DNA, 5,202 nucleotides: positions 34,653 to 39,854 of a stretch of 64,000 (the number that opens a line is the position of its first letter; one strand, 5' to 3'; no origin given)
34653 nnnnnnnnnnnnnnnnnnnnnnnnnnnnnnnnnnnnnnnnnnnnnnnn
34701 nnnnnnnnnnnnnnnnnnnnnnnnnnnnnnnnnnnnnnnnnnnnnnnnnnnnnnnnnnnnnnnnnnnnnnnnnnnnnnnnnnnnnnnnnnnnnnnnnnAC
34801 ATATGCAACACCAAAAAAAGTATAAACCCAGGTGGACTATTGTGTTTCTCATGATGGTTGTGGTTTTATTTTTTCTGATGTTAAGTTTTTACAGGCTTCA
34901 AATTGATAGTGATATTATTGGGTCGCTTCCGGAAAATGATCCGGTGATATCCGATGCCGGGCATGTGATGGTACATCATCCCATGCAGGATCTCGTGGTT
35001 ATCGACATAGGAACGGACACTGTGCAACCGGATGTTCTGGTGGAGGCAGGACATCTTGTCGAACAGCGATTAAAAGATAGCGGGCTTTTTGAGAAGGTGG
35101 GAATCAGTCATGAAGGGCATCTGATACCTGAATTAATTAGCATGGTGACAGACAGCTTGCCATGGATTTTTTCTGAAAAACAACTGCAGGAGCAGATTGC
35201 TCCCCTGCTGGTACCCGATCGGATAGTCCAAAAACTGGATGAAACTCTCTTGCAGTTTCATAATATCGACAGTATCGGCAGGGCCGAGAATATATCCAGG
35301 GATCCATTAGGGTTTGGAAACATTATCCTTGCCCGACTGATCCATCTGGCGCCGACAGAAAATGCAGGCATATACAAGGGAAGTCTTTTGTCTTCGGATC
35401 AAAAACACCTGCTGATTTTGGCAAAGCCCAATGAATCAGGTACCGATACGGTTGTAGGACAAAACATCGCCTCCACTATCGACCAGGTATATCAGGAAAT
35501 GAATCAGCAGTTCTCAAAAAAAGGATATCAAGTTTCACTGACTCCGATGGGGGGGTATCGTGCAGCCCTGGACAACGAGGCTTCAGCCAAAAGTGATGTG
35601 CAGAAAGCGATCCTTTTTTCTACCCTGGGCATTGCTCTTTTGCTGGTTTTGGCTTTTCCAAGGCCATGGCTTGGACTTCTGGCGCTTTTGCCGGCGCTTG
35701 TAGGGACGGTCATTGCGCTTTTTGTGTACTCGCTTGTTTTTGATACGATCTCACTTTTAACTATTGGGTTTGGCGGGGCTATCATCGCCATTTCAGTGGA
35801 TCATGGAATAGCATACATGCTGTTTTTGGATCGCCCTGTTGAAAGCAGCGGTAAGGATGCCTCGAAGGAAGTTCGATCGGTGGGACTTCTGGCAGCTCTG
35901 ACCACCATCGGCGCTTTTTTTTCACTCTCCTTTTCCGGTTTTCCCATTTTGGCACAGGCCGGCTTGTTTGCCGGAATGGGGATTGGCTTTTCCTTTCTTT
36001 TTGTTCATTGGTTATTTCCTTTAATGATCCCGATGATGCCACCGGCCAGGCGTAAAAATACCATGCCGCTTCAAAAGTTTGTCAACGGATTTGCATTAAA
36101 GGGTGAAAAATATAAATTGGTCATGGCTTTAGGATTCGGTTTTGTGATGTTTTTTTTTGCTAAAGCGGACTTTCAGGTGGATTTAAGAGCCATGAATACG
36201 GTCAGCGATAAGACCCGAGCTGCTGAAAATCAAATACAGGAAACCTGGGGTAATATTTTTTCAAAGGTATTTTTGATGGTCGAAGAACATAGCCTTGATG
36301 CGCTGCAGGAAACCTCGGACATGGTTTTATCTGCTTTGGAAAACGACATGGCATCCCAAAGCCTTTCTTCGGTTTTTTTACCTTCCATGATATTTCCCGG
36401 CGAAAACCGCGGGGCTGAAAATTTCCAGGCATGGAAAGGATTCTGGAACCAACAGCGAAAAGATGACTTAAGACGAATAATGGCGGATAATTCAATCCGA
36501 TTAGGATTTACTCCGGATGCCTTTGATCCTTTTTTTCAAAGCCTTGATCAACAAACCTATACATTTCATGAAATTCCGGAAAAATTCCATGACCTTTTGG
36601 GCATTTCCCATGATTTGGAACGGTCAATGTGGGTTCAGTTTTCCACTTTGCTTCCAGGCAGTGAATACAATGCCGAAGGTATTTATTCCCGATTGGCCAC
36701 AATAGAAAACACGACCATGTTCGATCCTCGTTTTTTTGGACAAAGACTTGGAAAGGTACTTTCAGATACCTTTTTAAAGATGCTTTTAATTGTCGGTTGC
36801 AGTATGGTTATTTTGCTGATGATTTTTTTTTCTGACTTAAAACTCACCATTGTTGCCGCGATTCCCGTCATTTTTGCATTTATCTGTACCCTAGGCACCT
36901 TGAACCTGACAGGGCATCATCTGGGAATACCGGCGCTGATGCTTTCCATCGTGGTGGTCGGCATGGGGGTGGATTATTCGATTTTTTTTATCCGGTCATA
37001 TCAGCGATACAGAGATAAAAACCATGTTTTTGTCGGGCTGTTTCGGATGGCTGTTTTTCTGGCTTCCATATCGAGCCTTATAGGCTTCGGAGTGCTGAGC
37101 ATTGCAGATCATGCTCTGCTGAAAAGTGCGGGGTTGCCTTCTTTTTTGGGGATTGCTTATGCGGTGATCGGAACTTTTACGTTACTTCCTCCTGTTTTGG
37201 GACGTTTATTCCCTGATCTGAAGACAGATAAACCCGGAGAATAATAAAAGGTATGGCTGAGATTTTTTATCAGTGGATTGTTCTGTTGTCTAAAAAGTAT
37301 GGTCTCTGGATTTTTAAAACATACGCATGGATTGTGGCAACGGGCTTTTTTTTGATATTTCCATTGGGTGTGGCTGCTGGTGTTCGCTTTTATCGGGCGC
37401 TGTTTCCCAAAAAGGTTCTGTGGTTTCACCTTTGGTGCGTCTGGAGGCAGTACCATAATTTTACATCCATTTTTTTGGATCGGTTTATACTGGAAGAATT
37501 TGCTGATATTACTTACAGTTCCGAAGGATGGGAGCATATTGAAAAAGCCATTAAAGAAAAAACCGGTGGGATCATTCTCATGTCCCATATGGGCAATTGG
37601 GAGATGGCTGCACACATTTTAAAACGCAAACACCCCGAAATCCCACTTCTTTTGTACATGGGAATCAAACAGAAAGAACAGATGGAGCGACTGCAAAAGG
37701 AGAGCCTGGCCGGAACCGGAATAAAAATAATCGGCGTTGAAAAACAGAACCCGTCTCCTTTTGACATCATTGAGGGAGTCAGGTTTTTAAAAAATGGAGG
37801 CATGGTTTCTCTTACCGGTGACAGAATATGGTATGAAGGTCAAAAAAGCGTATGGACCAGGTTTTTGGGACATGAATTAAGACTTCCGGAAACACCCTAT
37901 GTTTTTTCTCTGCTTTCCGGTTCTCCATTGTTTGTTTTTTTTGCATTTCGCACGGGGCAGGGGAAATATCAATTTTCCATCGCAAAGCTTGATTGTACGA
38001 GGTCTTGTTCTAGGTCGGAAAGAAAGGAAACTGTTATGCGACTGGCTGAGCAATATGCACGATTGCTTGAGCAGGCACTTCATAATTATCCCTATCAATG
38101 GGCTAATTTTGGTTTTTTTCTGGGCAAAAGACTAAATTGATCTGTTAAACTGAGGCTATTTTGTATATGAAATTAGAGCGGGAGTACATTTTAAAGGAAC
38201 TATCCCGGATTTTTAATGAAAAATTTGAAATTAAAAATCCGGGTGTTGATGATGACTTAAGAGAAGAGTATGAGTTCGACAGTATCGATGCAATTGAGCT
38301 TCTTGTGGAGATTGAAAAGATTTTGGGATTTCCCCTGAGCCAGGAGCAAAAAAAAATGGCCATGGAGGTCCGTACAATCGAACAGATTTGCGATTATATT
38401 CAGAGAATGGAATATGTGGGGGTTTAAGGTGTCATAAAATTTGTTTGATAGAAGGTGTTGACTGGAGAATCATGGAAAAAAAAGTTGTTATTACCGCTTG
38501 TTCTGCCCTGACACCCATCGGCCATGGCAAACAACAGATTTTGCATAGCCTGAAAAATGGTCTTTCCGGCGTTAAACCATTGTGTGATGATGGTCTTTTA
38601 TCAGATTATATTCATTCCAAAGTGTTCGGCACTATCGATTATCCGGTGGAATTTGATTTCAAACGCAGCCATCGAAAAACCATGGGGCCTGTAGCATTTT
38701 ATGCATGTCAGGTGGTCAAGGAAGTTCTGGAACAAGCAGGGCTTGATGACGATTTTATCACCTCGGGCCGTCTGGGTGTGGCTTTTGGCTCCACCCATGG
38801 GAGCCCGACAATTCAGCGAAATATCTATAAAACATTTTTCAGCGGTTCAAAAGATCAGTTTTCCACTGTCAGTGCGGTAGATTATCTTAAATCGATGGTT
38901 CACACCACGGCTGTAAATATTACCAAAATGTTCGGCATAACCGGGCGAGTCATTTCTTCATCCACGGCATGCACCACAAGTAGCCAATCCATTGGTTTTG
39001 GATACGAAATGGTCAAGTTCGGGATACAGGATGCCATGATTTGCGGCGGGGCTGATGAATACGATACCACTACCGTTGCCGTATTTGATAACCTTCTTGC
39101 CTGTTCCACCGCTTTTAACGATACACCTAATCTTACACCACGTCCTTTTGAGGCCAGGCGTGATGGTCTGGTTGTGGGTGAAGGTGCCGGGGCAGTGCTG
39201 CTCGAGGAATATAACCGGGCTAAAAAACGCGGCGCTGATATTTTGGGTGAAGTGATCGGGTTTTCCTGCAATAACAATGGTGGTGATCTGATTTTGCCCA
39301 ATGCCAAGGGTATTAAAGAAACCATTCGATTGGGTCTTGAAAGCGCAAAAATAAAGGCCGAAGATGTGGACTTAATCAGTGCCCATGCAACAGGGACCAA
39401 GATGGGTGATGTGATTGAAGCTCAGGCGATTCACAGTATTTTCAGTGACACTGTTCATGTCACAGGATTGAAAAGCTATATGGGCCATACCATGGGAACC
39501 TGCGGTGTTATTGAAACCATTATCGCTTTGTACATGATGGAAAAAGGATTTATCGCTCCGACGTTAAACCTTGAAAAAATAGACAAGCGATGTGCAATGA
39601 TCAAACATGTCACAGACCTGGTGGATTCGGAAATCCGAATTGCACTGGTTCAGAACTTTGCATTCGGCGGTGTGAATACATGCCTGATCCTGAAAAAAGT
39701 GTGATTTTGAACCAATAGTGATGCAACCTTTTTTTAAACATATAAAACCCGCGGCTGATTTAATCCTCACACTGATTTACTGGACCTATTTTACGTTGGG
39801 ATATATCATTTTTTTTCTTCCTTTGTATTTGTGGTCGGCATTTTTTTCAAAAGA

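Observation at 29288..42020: Abridged aryl-polyene/xanthomonadin-like lipid cluster with a FakA/DegV-type activator and a B12-radical SAM enzyme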

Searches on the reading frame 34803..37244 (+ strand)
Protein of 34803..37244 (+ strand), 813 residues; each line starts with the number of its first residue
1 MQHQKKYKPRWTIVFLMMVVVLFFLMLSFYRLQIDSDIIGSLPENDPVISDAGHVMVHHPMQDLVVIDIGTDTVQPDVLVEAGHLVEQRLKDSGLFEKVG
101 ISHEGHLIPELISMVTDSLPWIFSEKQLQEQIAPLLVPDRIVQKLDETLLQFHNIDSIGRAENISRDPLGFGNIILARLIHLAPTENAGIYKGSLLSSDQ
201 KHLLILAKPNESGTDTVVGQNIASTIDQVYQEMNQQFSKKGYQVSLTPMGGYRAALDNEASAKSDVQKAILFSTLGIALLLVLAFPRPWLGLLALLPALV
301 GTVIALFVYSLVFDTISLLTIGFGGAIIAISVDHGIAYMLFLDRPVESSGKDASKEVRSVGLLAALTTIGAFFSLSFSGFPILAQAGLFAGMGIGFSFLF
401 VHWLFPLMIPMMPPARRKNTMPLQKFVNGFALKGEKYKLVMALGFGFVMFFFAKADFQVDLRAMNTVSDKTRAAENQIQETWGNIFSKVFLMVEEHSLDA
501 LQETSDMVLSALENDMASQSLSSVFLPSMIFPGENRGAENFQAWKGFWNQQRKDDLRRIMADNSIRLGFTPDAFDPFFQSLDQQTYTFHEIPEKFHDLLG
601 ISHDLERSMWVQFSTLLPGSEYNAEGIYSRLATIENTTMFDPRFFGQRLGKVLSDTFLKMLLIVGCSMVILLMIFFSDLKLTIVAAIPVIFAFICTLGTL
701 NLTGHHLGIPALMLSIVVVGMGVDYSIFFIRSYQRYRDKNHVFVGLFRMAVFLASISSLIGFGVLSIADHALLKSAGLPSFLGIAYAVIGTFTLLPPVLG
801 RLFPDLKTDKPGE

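Call 3: search_protein_families(library=pfam, proteins=[window:34803-37244:+], max_evalue=0.01)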
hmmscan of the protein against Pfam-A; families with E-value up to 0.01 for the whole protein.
window:34803-37244:+ (813 aa): 2 families
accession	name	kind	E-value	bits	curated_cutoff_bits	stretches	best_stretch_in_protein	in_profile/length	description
PF03176.21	MMPL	-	1.2e-15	57.7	20.5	2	194-409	79-299/333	MMPL family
PF12349.14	Sterol-sensing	-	0.00056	20.3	22.3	0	678-750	5-75/153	Sterol-sensing domain of SREBP cleavage-activation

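Call 6: search_protein_families(library=ncbifam, proteins=[window:34803-37244:+], max_evalue=0.001)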
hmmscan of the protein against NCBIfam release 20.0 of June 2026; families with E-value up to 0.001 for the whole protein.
window:34803-37244:+ (813 aa): 5 families
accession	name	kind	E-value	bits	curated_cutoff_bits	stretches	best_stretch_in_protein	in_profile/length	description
TIGR03480.1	HpnN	hypoth_equivalog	3.6e-22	78.2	751.85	2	197-466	205-478/862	hopanoid biosynthesis associated RND transporter like protein HpnN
TIGR00921.1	2A067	subfamily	4.8e-22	77.8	351.9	2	654-799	191-343/733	hydrophobe/amphiphile efflux-3 (HAE3) family transporter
TIGR00833.1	actII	subfamily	1.1e-18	67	874.7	2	222-409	133-329/910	MMPL family RND transporter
NF045600.2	BstA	equivalog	3.7e-07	28.4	1400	1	655-803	749-897/903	sterol transporter cytoplasmic membrane protein BstA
NF052374.1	HopndTporHpnN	equivalog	4.3e-07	28.4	1100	1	193-421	204-435/858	hopanoid transporter HpnN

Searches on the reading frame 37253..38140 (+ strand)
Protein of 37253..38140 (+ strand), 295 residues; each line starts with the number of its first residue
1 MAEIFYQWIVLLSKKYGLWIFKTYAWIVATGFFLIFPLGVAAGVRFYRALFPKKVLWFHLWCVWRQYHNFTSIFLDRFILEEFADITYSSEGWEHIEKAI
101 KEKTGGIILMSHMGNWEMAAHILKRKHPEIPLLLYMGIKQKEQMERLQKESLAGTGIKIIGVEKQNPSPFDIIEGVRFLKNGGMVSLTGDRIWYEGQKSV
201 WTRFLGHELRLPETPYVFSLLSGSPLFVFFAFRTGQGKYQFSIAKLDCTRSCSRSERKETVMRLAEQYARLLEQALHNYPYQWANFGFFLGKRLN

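Call 3: search_protein_families(library=pfam, proteins=[window:37253-38140:+], max_evalue=0.01)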
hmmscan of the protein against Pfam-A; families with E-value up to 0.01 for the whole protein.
window:37253-38140:+ (295 aa): 1 family
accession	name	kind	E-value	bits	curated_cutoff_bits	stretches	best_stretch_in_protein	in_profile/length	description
PF03279.18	Lip_A_acyltrans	-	7.2e-15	55.4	22.3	1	87-284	104-287/295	Bacterial lipid A biosynthesis acyltransferase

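Call 6: search_protein_families(library=ncbifam, proteins=[window:37253-38140:+], max_evalue=0.001)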
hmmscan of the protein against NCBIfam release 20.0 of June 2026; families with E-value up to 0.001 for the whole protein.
window:37253-38140:+ (295 aa): 6 families
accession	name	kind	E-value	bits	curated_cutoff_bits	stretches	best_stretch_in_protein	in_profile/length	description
NF005919.0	PRK07920.1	equivalog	6.2e-14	51.8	209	1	85-283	100-286/311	phosphatidylinositol mannoside acyltransferase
NF006487.0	PRK08905.1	equivalog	9.9e-08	31.4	281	1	84-263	82-253/290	lysophospholipid acyltransferase family protein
TIGR02207.1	lipid_A_htrB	subfamily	5.8e-06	25.9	297.8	1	89-283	105-284/303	LpxL/LpxP family Kdo(2)-lipid IV(A) lauroyl/palmitoleoyl acyltransferase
NF006270.0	PRK08419.1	equivalog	7.7e-06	25.4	248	1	66-288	71-282/298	lipid A biosynthesis lauroyl acyltransferase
NF004569.0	PRK05906.1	equivalog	4.3e-05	22.5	439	1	88-284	124-306/454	lipid A biosynthesis lauroyl acyltransferase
NF004190.0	PRK05645.1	equivalog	0.0007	18.8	377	1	89-223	97-220/295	lysophospholipid acyltransferase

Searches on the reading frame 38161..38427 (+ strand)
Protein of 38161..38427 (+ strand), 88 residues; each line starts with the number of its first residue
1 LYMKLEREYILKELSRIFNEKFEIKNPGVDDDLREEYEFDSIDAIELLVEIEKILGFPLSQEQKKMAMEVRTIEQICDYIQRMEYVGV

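Call 3: search_protein_families(library=pfam, proteins=[window:38161-38427:+], max_evalue=0.01)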
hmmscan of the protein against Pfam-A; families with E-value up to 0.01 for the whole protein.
window:38161-38427:+ (88 aa): 1 family
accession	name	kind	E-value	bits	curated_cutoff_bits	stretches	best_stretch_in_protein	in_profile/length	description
PF00550.31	PP-binding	-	1.9e-09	38.1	20.8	1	14-80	3-67/67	Phosphopantetheine attachment site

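Call 81: search_protein_families(library=ncbifam, proteins=[window:38167-38427:+], max_evalue=0.00001)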
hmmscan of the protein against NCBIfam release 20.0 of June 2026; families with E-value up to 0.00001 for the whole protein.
window:38167-38427:+ (86 aa): 4 families
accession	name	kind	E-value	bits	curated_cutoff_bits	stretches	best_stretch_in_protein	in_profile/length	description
NF003757.0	PRK05350.1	equivalog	1e-11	44.8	65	1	4-81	3-79/83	acyl carrier protein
NF002150.0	PRK00982.1-4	subfamily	2.6e-07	30.8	66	1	5-80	3-77/80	acyl carrier protein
TIGR00517.1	acyl_carrier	equivalog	1.4e-06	28.1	70.45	1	8-80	4-75/77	acyl carrier protein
NF002148.0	PRK00982.1-2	subfamily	5.1e-06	26.2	71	1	6-80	3-76/79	acyl carrier protein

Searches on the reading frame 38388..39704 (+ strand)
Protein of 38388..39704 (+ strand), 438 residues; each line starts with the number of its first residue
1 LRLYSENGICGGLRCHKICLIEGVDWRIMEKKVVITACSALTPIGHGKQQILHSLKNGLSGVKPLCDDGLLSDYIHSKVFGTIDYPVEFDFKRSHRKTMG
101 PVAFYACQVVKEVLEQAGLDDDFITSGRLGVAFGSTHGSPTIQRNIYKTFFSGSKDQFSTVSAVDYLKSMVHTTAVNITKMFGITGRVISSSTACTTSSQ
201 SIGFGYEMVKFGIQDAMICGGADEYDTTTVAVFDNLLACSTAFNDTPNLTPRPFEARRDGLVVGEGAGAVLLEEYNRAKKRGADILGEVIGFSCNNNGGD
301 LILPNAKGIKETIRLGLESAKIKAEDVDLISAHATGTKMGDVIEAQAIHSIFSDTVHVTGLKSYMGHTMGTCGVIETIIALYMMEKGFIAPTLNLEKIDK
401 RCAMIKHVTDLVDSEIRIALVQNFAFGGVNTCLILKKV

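Call 3: search_protein_families(library=pfam, proteins=[window:38388-39704:+], max_evalue=0.01)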
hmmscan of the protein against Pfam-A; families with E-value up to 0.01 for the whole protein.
window:38388-39704:+ (438 aa): 2 families
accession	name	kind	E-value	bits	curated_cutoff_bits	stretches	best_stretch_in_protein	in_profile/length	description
PF00109.32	ketoacyl-synt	-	2e-30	106.7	20.8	1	31-277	2-251/252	Beta-ketoacyl synthase, N-terminal domain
PF02801.28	Ketoacyl-synt_C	-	9.9e-26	90.5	20.8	1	287-396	2-119/119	Beta-ketoacyl synthase, C-terminal domain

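Call 6: search_protein_families(library=ncbifam, proteins=[window:38388-39704:+], max_evalue=0.001)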
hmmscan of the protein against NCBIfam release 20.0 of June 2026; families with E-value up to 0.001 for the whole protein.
window:38388-39704:+ (438 aa): 25 families
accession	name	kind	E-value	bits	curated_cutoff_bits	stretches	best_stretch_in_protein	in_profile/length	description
NF006587.0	PRK09116.1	equivalog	5.6e-117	390.9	470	1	31-437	2-406/408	beta-ketoacyl-ACP synthase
TIGR03150.1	fabF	equivalog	1.3e-83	281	493.75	1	31-436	1-407/407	beta-ketoacyl-ACP synthase II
NF005589.0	PRK07314.1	subfamily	3.1e-81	273.3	387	1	29-438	2-412/413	beta-ketoacyl-ACP synthase II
NF005935.0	PRK07967.1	equivalog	3.6e-78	263.2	630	1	31-437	2-403/406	beta-ketoacyl-ACP synthase I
NF004970.0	PRK06333.1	subfamily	4.7e-69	233.3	525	1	30-437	3-421/424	beta-ketoacyl-ACP synthase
NF005916.1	PRK07910.1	equivalog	2.5e-56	191.4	560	1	32-435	13-415/418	KasA/KasB family beta-ketoacyl-ACP synthase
NF006618.0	PRK09185.1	subfamily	6.9e-55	186.7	407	1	31-437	3-392/394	beta-ketoacyl-ACP synthase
NF006274.0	PRK08439.1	equivalog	9.9e-55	185.9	621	1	31-438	2-406/406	beta-ketoacyl-ACP synthase II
NF005490.0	PRK07103.1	equivalog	1e-53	182.9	445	1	29-437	2-412/414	polyketide beta-ketoacyl:acyl carrier protein synthase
NF005076.0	PRK06501.1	equivalog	6.4e-53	180.2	629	1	33-436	13-421/425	beta-ketoacyl-ACP synthase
NF006434.0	PRK08722.1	equivalog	9.4e-53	179.5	759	1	30-438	3-414/414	beta-ketoacyl-ACP synthase II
NF058662.1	cispenta_AmcF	equivalog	4.1e-49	167.5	325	1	169-436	103-368/369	cispentacin biosynthesis acyltransferase subunit AmcF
NF004618.0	PRK05952.1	equivalog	3.2e-48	164.6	455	1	108-437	63-382/384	beta-ketoacyl-ACP synthase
NF045894.1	PKS_plus_SDR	equivalog_domain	2.7e-31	108.1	1740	1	111-436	99-425/1515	type I polyketide synthase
NF040607.1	mycolic_Pks13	equivalog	1.6e-20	72.2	2100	1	175-437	251-525/1680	polyketide synthase Pks13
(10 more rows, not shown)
